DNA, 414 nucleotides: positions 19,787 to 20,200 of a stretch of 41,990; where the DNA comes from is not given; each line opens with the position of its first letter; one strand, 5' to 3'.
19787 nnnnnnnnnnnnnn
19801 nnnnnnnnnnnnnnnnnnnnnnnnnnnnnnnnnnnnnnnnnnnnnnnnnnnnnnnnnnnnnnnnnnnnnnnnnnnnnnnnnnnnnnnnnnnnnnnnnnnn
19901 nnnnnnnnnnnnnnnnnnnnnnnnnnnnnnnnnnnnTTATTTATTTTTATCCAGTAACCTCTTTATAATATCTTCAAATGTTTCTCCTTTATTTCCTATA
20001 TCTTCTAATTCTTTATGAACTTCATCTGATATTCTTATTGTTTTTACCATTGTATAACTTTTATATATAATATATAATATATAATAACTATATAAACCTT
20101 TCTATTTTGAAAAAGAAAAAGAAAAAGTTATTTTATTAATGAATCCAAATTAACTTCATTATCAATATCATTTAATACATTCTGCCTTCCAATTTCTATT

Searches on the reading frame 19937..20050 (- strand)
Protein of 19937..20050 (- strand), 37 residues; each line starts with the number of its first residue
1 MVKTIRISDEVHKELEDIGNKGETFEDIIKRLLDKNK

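Call 26: search_protein_families(library=pfam, alignment_id=A2, max_evalue=0.01)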
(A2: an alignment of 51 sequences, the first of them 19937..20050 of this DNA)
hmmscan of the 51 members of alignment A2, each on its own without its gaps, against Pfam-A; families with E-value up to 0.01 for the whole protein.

A. member 1, window:19937-20050:- (37 aa): 2 families
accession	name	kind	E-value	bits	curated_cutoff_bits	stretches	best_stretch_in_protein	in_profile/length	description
PF02697.20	VAPB_antitox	-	4.4e-08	34.2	27.9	1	3-37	1-35/69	Putative antitoxin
PF24434.1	DUF7557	-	5.1e-06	26.3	25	1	3-34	2-33/45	Family of unknown function (DUF7557)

B. families by the number of members that match (of 51 scanned): 20 families
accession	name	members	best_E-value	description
PF19067.5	DUF5763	1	3.7e-09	Family of unknown function (DUF5763)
PF02697.20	VAPB_antitox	1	4.4e-08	Putative antitoxin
PF24434.1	DUF7557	1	5.1e-06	Family of unknown function (DUF7557)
PF08279.18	HTH_11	1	0.00035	HTH domain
PF08429.16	PLU-1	1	0.00064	PLU-1-like protein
PF06397.17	Desulfoferrod_N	1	0.00069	Desulfoferrodoxin, N-terminal domain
PF13717.11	Zn_ribbon_4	1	0.001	zinc-ribbon domain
PF08220.18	HTH_DeoR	1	0.0014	DeoR-like helix-turn-helix domain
PF18021.7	Agglutinin_C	1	0.0024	Agglutinin C-terminal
PF01757.29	Acyl_transf_3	1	0.0035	Acyltransferase domain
PF09095.17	AmyA-gluTrfs_C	1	0.0039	Alpha-amylase/4-alpha-glucanotransferase, C-terminal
PF16988.10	Vps36-NZF-N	1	0.0042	Vacuolar protein sorting 36 NZF-N zinc-finger domain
PF02892.21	zf-BED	1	0.0052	BED zinc finger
PF01475.25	FUR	1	0.0055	Ferric uptake regulator family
PF01096.23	Zn_ribbon_TFIIS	1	0.0063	Transcription factor S-II (TFIIS)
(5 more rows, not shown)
